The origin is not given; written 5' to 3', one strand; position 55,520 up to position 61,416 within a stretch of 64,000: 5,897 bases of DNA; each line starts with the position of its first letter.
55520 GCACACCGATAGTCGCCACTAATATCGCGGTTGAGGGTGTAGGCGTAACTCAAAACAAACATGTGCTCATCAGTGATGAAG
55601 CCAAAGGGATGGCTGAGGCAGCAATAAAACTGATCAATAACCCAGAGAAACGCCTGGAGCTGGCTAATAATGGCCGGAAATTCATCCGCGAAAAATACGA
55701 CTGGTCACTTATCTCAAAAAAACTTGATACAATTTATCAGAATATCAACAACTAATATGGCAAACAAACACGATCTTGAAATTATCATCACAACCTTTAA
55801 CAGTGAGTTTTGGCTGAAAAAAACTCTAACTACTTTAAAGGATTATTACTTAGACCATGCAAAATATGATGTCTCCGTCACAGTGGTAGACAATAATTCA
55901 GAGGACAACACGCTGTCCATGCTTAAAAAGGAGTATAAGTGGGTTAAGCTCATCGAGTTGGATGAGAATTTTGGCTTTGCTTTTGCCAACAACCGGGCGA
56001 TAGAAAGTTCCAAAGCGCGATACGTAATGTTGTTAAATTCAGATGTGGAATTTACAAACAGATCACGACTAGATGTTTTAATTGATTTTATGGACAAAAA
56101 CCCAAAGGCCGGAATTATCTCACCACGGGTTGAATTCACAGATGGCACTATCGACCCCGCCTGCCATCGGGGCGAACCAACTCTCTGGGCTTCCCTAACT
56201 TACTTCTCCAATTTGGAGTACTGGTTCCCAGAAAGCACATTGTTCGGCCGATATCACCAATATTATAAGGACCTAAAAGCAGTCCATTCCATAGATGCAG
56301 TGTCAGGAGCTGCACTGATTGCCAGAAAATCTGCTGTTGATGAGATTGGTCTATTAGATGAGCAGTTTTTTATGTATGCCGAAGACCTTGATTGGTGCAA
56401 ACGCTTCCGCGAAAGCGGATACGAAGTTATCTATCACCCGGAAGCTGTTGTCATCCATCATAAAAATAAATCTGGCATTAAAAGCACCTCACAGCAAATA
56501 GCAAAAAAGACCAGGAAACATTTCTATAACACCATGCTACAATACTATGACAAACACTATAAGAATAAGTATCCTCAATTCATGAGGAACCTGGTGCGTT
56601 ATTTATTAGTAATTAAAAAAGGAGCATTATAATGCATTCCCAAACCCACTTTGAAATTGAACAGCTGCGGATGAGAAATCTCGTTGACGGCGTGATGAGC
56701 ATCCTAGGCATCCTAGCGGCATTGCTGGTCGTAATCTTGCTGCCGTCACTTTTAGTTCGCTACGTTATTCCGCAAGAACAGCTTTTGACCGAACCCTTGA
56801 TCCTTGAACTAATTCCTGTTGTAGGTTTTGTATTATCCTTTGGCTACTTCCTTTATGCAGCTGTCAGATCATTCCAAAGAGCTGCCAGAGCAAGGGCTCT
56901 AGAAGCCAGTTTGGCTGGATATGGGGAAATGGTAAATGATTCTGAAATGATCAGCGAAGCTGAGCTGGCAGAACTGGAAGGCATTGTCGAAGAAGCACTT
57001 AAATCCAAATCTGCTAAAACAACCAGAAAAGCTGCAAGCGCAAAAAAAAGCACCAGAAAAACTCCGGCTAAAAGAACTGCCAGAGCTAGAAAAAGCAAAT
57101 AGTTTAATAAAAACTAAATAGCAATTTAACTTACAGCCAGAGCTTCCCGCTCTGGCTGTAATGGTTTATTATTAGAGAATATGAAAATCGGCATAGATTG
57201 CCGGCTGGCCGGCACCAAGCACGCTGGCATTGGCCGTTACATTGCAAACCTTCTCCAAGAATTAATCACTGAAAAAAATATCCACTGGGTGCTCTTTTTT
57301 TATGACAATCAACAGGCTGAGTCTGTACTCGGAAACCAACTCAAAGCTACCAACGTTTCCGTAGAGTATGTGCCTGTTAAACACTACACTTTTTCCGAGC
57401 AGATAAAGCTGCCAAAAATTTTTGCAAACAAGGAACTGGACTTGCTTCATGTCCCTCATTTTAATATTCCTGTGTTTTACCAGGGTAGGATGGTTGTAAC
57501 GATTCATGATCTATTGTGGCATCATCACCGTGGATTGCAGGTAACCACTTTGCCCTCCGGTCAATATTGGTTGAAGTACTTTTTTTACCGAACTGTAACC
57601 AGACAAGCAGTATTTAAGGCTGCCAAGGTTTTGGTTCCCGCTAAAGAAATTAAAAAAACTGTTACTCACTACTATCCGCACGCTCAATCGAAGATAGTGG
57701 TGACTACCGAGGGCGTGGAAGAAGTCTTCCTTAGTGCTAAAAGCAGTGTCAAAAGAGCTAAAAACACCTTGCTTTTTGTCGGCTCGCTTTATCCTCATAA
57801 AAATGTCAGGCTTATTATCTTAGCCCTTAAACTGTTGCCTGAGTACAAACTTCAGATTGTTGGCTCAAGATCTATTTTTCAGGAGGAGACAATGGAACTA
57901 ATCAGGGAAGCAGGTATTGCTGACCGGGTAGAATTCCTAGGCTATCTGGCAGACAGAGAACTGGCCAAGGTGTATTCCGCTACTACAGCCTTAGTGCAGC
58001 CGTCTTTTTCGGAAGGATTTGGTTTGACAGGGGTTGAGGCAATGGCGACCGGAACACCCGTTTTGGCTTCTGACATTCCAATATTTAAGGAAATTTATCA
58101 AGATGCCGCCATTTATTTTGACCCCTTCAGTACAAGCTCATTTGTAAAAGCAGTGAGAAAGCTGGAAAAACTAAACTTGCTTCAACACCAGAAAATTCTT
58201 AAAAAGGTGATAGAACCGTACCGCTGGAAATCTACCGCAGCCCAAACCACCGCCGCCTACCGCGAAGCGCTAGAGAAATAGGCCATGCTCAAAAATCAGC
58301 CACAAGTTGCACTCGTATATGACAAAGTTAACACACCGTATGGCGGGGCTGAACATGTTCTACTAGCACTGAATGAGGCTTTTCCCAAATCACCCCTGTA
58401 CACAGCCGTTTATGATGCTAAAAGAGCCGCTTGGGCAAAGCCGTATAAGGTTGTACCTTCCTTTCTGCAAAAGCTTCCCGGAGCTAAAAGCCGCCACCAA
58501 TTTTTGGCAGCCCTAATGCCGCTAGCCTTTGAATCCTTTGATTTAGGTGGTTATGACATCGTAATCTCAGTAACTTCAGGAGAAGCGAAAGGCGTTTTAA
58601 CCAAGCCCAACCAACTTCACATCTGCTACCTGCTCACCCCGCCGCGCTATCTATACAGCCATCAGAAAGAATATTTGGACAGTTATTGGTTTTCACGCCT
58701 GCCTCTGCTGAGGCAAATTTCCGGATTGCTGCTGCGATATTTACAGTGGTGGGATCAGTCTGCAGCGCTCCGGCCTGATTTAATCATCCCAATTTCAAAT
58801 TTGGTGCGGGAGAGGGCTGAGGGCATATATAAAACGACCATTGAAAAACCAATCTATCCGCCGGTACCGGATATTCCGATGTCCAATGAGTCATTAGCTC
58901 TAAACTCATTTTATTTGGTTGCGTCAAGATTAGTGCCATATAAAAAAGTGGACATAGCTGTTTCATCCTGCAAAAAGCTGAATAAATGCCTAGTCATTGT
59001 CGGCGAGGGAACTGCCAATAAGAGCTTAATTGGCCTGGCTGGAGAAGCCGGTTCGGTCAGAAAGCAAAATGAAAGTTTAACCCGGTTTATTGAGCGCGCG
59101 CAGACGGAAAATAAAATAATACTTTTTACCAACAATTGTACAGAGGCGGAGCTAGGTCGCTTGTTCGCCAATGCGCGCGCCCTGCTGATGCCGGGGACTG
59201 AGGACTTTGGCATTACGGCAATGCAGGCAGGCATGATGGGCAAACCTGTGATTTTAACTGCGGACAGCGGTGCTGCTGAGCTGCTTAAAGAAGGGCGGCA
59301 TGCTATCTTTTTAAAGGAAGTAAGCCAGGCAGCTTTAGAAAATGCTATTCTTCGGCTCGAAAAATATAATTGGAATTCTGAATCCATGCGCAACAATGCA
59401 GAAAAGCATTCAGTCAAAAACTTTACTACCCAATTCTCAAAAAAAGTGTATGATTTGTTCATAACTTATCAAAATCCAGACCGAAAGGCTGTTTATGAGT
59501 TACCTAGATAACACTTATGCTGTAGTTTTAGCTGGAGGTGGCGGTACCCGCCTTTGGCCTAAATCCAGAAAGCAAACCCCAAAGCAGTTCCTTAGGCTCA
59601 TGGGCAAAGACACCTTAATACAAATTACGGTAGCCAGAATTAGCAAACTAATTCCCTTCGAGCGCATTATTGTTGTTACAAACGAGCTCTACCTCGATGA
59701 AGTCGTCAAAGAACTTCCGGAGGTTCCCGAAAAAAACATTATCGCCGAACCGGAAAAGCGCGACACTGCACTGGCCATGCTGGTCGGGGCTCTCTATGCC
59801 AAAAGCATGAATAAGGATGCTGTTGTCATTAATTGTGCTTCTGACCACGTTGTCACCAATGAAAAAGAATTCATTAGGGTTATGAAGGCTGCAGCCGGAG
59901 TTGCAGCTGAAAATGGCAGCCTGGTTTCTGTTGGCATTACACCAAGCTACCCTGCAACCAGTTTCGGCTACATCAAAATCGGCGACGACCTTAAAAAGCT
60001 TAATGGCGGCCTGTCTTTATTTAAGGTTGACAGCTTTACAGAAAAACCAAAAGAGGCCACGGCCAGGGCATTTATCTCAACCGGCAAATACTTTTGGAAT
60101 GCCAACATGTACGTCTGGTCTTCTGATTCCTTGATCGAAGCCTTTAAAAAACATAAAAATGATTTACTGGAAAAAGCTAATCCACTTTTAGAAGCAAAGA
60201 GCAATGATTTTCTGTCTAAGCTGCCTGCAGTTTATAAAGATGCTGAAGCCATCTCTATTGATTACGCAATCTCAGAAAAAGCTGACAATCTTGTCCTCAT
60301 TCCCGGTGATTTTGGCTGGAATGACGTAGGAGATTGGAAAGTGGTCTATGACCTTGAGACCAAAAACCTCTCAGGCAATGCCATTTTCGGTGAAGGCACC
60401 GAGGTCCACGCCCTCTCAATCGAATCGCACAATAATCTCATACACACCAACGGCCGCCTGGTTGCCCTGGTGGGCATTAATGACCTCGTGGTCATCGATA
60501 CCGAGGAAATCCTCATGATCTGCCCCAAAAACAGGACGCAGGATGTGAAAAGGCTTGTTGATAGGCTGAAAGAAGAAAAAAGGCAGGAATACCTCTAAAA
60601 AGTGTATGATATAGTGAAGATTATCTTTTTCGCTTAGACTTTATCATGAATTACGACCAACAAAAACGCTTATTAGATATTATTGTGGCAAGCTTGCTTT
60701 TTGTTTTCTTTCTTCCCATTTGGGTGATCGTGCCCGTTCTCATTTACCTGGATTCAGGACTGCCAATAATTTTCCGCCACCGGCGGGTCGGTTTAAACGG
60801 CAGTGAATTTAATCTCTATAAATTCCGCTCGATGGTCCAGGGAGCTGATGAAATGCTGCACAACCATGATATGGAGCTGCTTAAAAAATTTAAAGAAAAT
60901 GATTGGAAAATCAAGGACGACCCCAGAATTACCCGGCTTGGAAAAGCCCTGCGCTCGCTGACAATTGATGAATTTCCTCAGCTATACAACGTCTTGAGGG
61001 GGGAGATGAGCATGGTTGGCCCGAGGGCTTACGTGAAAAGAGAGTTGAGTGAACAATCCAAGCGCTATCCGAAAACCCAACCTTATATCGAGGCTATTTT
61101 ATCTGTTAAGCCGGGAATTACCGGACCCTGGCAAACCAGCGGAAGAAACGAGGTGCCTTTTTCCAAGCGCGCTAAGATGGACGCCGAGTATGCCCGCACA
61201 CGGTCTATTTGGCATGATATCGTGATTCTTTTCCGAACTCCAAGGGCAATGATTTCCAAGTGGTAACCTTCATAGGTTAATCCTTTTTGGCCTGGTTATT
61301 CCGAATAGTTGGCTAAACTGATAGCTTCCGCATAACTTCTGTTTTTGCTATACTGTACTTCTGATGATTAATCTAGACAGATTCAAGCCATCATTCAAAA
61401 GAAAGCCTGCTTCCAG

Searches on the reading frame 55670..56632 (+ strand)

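Call 48: search_protein_families(library=pfam, proteins=[window:55670-56632:+], max_evalue=0.01)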
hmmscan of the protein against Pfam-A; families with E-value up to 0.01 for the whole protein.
window:55670-56632:+ (320 aa): 7 families
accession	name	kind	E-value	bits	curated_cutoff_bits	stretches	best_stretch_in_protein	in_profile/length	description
PF00535.33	Glycos_transf_2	-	2.4e-20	73.6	23.3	1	38-169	2-131/168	Glycosyl transferase family 2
PF13712.12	Glyco_tranf_2_5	-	3.9e-09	37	27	1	92-283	30-204/210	Glycosyltransferase like family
PF13641.12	Glyco_tranf_2_3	-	4.6e-09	37.1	27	1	35-275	2-223/230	Glycosyltransferase like family 2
PF13506.12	Glyco_transf_21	-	5.8e-05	23.1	21.7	1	191-279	83-168/174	Glycosyl transferase family 21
PF13632.12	Glyco_trans_2_3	-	7.4e-05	23.1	27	1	200-281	64-140/198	Glycosyl transferase family group 2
PF03452.20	Anp1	-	0.0017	18.3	28.8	0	26-93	13-80/263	Anp1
PF13704.12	Glyco_tranf_2_4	-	0.0091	16.9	27.5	0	69-122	21-78/98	Glycosyl transferase family 2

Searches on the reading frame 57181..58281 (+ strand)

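Call 25: search_protein_families(library=pfam, proteins=[window:57181-58281:+], max_evalue=0.01)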
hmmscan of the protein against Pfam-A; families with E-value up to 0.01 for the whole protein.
window:57181-58281:+ (366 aa): 5 families
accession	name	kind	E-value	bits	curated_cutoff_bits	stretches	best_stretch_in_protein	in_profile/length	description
PF00534.26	Glycos_transf_1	-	7.9e-31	107.3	26.4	1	187-336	8-163/172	Glycosyl transferases group 1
PF13692.12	Glyco_trans_1_4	-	2.6e-24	86.5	27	1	195-328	2-139/142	Glycosyl transferases group 1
PF20706.3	GT4-conflict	-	1.2e-11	44.7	26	1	169-298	171-312/385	Family 4 Glycosyltransferase in conflict systems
PF13439.12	Glyco_transf_4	-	3.4e-08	34.1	28.5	1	16-179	3-166/170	Glycosyltransferase Family 4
PF13524.12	Glyco_trans_1_2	-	0.00011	22.6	25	1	211-330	4-113/144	Glycosyl transferase-like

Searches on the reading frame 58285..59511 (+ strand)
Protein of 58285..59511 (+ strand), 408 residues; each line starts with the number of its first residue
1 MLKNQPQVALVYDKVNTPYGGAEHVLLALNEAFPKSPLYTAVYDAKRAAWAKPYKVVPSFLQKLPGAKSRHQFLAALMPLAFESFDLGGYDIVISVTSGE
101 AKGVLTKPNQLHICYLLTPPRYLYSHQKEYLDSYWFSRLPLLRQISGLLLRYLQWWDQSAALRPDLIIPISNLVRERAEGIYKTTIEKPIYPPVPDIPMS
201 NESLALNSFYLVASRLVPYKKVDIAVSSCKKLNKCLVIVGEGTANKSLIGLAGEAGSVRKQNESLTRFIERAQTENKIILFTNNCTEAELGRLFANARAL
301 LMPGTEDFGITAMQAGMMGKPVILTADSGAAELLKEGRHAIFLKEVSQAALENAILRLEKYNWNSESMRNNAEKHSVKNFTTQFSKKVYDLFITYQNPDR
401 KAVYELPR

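Call 48: search_protein_families(library=pfam, proteins=[window:58285-59511:+], max_evalue=0.01)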
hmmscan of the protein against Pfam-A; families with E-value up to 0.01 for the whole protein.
window:58285-59511:+ (408 aa): 3 families
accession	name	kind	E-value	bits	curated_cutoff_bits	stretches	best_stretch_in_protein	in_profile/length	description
PF00534.26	Glycos_transf_1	-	4.2e-18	65.9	26.4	1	209-374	17-171/172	Glycosyl transferases group 1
PF13692.12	Glyco_trans_1_4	-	9.7e-13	49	27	1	211-358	5-139/142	Glycosyl transferases group 1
PF20706.3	GT4-conflict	-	4.5e-12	46.1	26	1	206-337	196-323/385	Family 4 Glycosyltransferase in conflict systems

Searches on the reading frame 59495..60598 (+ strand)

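Call 48: search_protein_families(library=pfam, proteins=[window:59495-60598:+], max_evalue=0.01)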
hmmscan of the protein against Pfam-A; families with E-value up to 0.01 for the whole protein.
window:59495-60598:+ (367 aa): 4 families
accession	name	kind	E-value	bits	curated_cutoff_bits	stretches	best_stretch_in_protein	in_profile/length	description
PF00483.29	NTP_transferase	-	8.6e-42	143.8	21.2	1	9-290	2-241/245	Nucleotidyl transferase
PF22640.1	ManC_GMP_beta-helix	-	1.1e-19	70.5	27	1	307-358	4-55/55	MannoseP isomerase/GMP-like beta-helix domain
PF12804.13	NTP_transf_3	-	2.5e-09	38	27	1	9-133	1-111/160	MobA-like NTP transferase domain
PF14806.11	Coatomer_b_Cpla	-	0.00099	19.5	32.7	0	57-142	40-126/128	Coatomer beta subunit appendage platform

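Call 65: search_protein_families(library=ncbifam, proteins=[window:59495-60598:+], max_evalue=0.00001)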
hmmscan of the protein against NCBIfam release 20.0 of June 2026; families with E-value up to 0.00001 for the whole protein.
window:59495-60598:+ (367 aa): 8 families
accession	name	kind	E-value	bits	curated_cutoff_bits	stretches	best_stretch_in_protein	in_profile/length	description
TIGR01479.1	GMP_PMI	equivalog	8.5e-96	321.6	372.95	1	9-366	3-353/467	mannose-1-phosphate guanylyltransferase/mannose-6-phosphate isomerase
NF012004.0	PRK15460.1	equivalog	1.2e-70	238.5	859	1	7-366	6-363/478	mannose-1-phosphate guanyltransferase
TIGR03992.1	Arch_glmU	subfamily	7.5e-09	34.9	292.1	1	8-207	2-174/393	bifunctional sugar-1-phosphate nucleotidylyltransferase/acetyltransferase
NF001183.0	PRK00155.1-3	subfamily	7.9e-09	35.1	166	1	7-114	2-110/237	D-ribitol-5-phosphate cytidylyltransferase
NF006899.0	PRK09382.1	equivalog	3.6e-07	29.6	417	1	5-116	5-109/387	bifunctional 2-C-methyl-D-erythritol 4-phosphate cytidylyltransferase/2-C-methyl-D-erythritol 2,4-cyclodiphosphate synthase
TIGR00453.1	ispD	equivalog_domain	3.8e-07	29.8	181.3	1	9-133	2-117/219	2-C-methyl-D-erythritol 4-phosphate cytidylyltransferase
NF041173.1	Sug_nt_acttase_Thmprot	equivalog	5.5e-06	25.6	600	0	9-131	3-118/405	bifunctional sugar-1-phosphate nucleotidylyltransferase/acetyltransferase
NF010933.0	PRK14353.1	equivalog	7.8e-06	24.7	505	0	7-158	6-144/453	bifunctional UDP-N-acetylglucosamine diphosphorylase/glucosamine-1-phosphate N-acetyltransferase GlmU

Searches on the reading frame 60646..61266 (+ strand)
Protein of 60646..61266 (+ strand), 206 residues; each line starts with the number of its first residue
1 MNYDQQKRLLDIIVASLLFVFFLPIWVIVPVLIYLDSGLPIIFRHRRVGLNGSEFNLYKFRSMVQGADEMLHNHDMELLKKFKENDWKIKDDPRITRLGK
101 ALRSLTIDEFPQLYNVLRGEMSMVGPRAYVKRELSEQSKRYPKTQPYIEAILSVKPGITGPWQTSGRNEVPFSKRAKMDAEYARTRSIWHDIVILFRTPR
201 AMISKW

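Call 48: search_protein_families(library=pfam, proteins=[window:60646-61266:+], max_evalue=0.01)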
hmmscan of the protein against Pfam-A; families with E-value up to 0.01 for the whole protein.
window:60646-61266:+ (206 aa): 1 family
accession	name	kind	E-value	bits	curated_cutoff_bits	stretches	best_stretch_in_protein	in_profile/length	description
PF02397.22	Bac_transf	-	9.2e-61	204.9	27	1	7-203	1-178/179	Bacterial sugar transferase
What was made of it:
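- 60646..61266 (+): Small PglC-like polyprenyl-phosphate phosphoglycosyl transferase (candidate initiating enzyme). Bac_transf at 9e-61 (call 48).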

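Call 65: search_protein_families(library=ncbifam, proteins=[window:60646-61266:+], max_evalue=0.00001)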
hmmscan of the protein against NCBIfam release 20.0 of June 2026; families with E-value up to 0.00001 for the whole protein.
window:60646-61266:+ (206 aa): 10 families
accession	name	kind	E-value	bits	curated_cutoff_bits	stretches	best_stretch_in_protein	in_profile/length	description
TIGR03025.1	EPS_sugtrans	subfamily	1.6e-71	241.9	295.55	1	6-205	257-441/445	exopolysaccharide biosynthesis polyprenyl glycosylphosphotransferase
TIGR03022.1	WbaP_sugtrans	subfamily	1.6e-65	222.2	403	1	7-204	259-451/456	undecaprenyl-phosphate galactose phosphotransferase WbaP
NF052601.1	undeca_RfbP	equivalog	8.7e-60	202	330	1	4-203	42-236/244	undecaprenyl-phosphate galactose phosphotransferase family protein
TIGR03023.1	WcaJ_sugtrans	equivalog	1.6e-52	179.3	410.75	1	6-203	262-447/453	undecaprenyl-phosphate glucose phosphotransferase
NF041877.1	EPS_EpsZ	equivalog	1.5e-45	155.7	800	1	7-200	266-450/459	exopolysaccharide biosynthesis polyisoprenyl-phosphate hexose-1-phosphate transferase EpsZ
NF011751.0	PRK15204.1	equivalog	6.1e-43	147.1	907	1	7-203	280-470/476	undecaprenyl-phosphate galactose phosphotransferase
TIGR03013.1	EpsB_2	subfamily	9.4e-40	137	393.35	1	6-201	254-435/443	TIGR03013 family XrtA/PEP-CTERM system glycosyltransferase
NF007518.0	PRK10124.1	equivalog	4.1e-32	111.5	684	1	7-198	274-453/464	undecaprenyl-phosphate glucose phosphotransferase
NF050817.1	PolSacchBiosHfsE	equivalog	1.9e-29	102.8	750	1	7-198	272-455/467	polysaccharide biosynthesis protein HfsE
NF045514.1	glycotran_HepC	equivalog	8.9e-22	77.5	140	1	5-129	115-212/220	heterocyst development glycosyltransferase HepC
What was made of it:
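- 60646..61266 (+): TIGR03025 at 242 bits, below its cutoff of 296 (call 65).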
